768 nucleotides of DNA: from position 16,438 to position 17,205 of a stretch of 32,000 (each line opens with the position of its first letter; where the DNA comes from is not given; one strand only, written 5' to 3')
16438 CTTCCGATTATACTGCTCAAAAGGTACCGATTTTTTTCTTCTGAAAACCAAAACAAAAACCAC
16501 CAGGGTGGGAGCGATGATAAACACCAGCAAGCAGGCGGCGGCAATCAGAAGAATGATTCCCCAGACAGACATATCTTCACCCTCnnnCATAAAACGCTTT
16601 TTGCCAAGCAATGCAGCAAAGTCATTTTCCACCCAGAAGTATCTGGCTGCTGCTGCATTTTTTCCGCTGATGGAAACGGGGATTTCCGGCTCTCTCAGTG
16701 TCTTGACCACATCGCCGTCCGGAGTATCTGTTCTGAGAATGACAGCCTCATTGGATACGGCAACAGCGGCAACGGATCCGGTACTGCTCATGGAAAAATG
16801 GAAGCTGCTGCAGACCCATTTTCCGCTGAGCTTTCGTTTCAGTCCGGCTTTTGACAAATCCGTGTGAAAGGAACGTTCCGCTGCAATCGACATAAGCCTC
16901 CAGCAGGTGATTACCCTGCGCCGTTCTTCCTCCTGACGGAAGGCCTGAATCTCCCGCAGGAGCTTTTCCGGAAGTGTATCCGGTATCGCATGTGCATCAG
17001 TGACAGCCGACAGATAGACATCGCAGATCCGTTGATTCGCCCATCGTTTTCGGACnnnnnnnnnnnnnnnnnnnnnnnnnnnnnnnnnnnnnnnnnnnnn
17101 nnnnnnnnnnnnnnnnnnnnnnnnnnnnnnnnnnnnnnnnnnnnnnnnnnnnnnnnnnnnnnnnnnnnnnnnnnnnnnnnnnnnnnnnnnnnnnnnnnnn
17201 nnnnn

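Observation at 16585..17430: LRAT/PLAAT-like Cys-His domain fused to a degenerate phosphopantetheinyl-transferase-like region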

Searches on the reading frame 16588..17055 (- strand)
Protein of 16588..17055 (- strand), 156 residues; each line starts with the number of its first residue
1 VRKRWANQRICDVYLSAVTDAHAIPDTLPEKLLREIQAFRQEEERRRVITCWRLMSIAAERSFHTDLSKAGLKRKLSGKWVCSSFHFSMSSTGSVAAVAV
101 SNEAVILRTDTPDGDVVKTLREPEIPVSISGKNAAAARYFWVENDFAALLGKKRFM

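Call 5: search_protein_families(library=pfam, proteins=[window:16588-17055:-], max_evalue=10)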
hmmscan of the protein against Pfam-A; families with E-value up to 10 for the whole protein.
seq(156 aa): 0 families

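Call 17: search_solved_structures(query=A2, max_evalue=10, show_alignments=2)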
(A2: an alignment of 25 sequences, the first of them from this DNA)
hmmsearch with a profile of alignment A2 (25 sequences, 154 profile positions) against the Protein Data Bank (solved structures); distinct sequences matched with E-value up to 10: 2.
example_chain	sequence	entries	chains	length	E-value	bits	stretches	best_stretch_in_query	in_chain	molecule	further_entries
6klu_B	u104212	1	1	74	0.89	12.5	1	17-62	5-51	Troponin T, cardiac muscle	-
6klt_B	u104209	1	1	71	1.1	12.2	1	17-61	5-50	Troponin T, cardiac muscle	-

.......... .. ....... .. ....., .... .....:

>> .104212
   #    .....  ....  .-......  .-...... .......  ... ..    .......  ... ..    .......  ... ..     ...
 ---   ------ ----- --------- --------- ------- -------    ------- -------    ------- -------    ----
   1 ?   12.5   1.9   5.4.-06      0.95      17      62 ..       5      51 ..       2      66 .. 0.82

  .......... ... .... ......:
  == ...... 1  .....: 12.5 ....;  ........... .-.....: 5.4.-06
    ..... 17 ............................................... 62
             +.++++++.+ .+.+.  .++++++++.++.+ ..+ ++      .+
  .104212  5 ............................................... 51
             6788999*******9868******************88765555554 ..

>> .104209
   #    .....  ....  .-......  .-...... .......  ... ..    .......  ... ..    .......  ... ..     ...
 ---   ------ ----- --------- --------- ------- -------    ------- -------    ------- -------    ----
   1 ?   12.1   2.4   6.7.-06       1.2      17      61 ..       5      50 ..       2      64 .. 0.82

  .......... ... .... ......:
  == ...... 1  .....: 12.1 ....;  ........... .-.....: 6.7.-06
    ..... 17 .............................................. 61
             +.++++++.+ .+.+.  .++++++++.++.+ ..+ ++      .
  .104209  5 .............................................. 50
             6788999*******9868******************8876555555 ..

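Call 63: search_protein_families(library=pfam, alignment_id=A2, max_evalue=1)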
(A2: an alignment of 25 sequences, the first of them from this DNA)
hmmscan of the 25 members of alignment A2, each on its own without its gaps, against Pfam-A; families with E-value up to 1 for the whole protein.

A. member 1, seq(154 aa): 0 families

B. families by the number of members that match (of 25 scanned): 9 families
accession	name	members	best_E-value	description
PF00505.25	HMG_box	1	0.023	HMG (high mobility group) box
PF07411.17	DUF1508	1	0.074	Domain of unknown function (DUF1508)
PF20057.4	DUF6456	1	0.089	Domain of unknown function (DUF6456)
PF23425.1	DUF7113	1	0.11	Family of unknown function (DUF7113)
PF13383.12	Methyltransf_22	1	0.14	Methyltransferase domain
PF21768.3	AF_1763-like_C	1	0.15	AF_1763-like, C-terminal domain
PF15367.11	CABS1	1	0.17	Calcium-binding and spermatid-specific protein 1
PF19460.4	DUF5997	1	0.19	Family of unknown function (DUF5997)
PF19369.4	DUF5944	1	0.24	Family of unknown function (DUF5944)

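Call 66: search_protein_representatives(protein=window:16588-17049:-)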
Query: 154 residues. Proteins with E-value up to 0.001 (for the whole library): 232; up to 1e-10: 8; up to 1e-30: 1. The best 150 are listed.
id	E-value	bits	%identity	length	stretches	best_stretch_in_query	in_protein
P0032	4.9e-31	123.7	45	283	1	1-153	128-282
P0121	2.1e-21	92.4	43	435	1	23-153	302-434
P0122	2.6e-14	69.5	38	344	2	1-101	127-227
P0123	6.8e-14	68.1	48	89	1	67-153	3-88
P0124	1.6e-11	60.4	36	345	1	2-104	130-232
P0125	2.6e-11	59.8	43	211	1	4-101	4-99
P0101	3.9e-11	59.2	35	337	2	1-105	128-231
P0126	4.5e-11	59.0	30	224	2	8-131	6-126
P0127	1.2e-10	57.5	32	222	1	6-110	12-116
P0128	2.8e-10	56.4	35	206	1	4-103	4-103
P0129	3.4e-10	56.1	36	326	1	1-101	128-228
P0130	5.5e-10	55.4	36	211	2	7-101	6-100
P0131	1.0e-09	54.6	29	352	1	1-111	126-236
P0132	2.6e-09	53.3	35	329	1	3-103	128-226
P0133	4.3e-09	52.5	34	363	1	1-109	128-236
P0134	5.7e-09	52.2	33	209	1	8-135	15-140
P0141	2.5e-08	50.1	32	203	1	5-152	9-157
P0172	4.3e-07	46.1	27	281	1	1-147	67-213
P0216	7.2e-06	42.1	27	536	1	8-108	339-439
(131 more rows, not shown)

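Call 67: search_protein_families(library=pfam, proteins=[P0121, P0125, P0126, P0127, P0128, P0130, P0134, P0172, P0216, P0141], max_evalue=0.01)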
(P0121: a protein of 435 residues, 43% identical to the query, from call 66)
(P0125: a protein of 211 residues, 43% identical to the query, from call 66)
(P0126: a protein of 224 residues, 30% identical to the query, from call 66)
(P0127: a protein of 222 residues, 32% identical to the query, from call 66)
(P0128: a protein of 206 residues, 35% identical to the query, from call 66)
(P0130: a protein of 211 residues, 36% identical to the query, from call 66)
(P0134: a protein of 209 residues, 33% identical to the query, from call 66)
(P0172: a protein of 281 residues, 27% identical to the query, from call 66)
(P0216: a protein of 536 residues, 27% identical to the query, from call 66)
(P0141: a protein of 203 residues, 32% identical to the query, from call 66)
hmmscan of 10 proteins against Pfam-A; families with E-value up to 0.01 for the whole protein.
P0121 (435 aa): 2 families
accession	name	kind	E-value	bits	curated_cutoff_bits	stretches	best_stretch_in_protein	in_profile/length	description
PF02156.21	Glyco_hydro_26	-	4e-63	214.1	20.2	1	82-309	1-234/311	Glycosyl hydrolase family 26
PF16990.11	CBM_35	-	0.0009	20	28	1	33-66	87-120/121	Carbohydrate binding module (family 35)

P0125 (211 aa): 0 families

P0126 (224 aa): 1 family
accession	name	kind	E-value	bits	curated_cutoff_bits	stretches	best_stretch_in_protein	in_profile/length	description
PF01648.25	ACPS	-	1.5e-09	38.3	25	1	101-162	2-65/111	4'-phosphopantetheinyl transferase superfamily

P0127 (222 aa): 2 families
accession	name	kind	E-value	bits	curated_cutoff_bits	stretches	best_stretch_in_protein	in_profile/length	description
PF01648.25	ACPS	-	0.00013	22.4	25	1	109-167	2-65/111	4'-phosphopantetheinyl transferase superfamily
PF16819.11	DUF5074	-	0.0019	17.7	27.2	1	88-139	108-159/353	Domain of unknown function (DUF5074)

P0128 (206 aa): 1 family
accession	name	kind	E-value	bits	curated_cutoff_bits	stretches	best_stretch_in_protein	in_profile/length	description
PF01648.25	ACPS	-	9.9e-09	35.7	25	1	102-161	1-65/111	4'-phosphopantetheinyl transferase superfamily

P0130 (211 aa): 1 family
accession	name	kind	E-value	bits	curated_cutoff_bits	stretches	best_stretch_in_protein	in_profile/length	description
PF01648.25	ACPS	-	6.6e-08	33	25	1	101-166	1-73/111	4'-phosphopantetheinyl transferase superfamily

P0134 (209 aa): 1 family
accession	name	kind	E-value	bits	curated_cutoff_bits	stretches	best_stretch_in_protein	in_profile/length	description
PF01648.25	ACPS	-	2.2e-10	41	25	1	109-182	1-84/111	4'-phosphopantetheinyl transferase superfamily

P0172 (281 aa): 2 families
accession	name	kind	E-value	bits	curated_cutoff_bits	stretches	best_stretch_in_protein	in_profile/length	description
PF04970.19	LRAT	-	5.4e-10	40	24.3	1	6-56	68-118/120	Lecithin retinol acyltransferase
PF01648.25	ACPS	-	3.6e-07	30.6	25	1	169-230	2-69/111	4'-phosphopantetheinyl transferase superfamily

P0216 (536 aa): 1 family
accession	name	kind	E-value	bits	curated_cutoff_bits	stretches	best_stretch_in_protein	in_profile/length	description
PF01648.25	ACPS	-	3.9e-12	46.6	25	1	433-507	1-83/111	4'-phosphopantetheinyl transferase superfamily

P0141 (203 aa): 1 family
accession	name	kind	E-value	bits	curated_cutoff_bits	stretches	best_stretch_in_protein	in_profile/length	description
PF01648.25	ACPS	-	3.2e-10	40.5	25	1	104-165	1-76/111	4'-phosphopantetheinyl transferase superfamily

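Call 68: find_encoding_contigs(protein=P0126, flank=8000, max_places=2)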
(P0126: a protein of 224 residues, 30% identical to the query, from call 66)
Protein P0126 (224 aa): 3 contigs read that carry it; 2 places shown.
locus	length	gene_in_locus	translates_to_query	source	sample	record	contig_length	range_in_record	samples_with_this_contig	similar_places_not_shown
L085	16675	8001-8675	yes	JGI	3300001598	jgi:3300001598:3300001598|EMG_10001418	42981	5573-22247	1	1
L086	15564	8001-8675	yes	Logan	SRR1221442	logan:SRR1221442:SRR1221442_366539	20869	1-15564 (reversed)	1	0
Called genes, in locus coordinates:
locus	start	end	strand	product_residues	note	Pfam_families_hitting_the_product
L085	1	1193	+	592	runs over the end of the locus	PF02837:Glyco_hydro_2_N, PF22666:Glyco_hydro_2_N2 (weak), PF02836:Glyco_hydro_2_C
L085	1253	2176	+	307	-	PF01261:AP_endonuc_2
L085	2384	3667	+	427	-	PF00999:Na_H_Exchanger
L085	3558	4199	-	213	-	PF04892:VanZ-LLP1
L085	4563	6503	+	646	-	PF00501:AMP-binding, PF00550:PP-binding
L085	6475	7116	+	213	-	PF01553:Acyltransferase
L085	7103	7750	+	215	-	PF01553:Acyltransferase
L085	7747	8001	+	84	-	PF00550:PP-binding (weak)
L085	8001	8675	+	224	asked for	PF01648:ACPS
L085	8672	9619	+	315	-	PF12146:Hydrolase_4 (faint), PF00561:Abhydrolase_1 (weak)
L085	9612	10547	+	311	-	PF02645:DegV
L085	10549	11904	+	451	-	PF07690:MFS_1, PF13347:MFS_2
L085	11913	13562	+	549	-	PF02734:Dak2, PF21645:FakA-like_M, PF13684:FakA-like_C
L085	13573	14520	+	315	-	PF00561:Abhydrolase_1, PF12146:Hydrolase_4 (weak), PF12697:Abhydrolase_6 (weak)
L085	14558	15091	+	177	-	PF13240:Zn_Ribbon_1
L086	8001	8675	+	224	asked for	PF01648:ACPS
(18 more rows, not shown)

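Call 69: find_encoding_contigs(protein=P0128, flank=8000, max_places=2)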
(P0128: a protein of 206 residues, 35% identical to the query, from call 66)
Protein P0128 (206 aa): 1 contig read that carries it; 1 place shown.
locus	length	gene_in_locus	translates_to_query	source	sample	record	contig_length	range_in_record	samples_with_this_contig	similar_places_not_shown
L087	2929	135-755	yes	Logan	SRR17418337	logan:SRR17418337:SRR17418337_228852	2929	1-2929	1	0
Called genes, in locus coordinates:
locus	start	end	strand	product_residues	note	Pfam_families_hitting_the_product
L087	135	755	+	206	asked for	PF01648:ACPS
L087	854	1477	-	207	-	PF03358:FMN_red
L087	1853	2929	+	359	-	?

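Call 70: find_encoding_contigs(protein=P0127, flank=8000, max_places=1)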
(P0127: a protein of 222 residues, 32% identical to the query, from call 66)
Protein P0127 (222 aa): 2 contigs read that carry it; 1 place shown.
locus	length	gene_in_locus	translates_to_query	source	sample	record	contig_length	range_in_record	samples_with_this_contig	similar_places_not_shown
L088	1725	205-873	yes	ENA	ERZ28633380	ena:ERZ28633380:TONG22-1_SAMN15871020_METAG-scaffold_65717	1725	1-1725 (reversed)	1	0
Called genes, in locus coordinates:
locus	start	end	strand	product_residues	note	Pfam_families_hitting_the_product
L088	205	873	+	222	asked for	-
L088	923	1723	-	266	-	?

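Call 71: find_encoding_contigs(protein=P0130, flank=8000, max_places=1)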
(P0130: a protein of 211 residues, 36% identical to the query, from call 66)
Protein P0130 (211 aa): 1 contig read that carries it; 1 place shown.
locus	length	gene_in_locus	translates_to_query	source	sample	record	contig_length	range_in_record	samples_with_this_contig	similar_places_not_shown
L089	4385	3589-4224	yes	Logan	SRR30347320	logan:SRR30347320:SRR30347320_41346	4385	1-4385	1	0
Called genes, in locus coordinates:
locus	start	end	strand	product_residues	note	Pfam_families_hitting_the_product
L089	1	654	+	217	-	?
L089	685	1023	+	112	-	PF02575:YbaB_DNA_bd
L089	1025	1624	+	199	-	PF21176:RecR_HhH, PF02132:RecR_ZnF, PF13662:Toprim_4, PF01751:Toprim, PF21175:RecR_C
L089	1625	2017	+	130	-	PF00636:Ribonuclease_3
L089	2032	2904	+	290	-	PF02588:YitT_membrane, PF10035:DUF2179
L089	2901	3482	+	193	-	PF00156:Pribosyltran (weak)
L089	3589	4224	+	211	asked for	PF01648:ACPS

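Call 72: find_encoding_contigs(protein=P0134, flank=8000, max_places=1)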
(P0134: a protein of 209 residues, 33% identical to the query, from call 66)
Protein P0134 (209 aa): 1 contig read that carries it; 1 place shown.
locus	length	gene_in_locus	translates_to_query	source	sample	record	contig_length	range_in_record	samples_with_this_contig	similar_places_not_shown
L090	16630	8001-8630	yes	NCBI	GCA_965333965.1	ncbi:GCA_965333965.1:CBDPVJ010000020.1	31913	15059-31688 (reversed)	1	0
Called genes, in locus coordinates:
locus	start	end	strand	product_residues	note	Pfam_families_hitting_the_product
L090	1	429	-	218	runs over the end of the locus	?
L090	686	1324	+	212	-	PF01195:Pept_tRNA_hydro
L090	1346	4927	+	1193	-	PF17757:UvrB_inter, PF02559:CarD_TRCF_RID, PF00270:DEAD, PF04851:ResIII, PF22590:Cas3-like_C_2 (faint), PF00271:Helicase_C, PF03461:TRCF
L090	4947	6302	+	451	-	PF13145:Rotamase_2 (faint)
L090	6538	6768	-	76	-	-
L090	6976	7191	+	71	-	-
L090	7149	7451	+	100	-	-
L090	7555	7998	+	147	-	PF22811:Zn_ribbon_NrdR, PF03477:ATP-cone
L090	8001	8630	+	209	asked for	PF01648:ACPS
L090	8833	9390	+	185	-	PF04014:MazE_antitoxin, PF15714:SpoVT_C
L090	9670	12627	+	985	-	PF00501:AMP-binding, PF23562:AMP-binding_C_3 (weak), PF01073:3Beta_HSD, PF01370:Epimerase, PF02719:Polysacc_synt_2, PF07993:NAD_binding_4, PF13460:NAD_binding_10, PF16363:GDP_Man_Dehyd, +1 more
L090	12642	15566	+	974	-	PF00370:FGGY_N (faint), PF00480:ROK (faint), PF01548:DEDD_Tnp_IS110 (faint), PF01869:BcrAD_BadFG, PF09989:DUF2229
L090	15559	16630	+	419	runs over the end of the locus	-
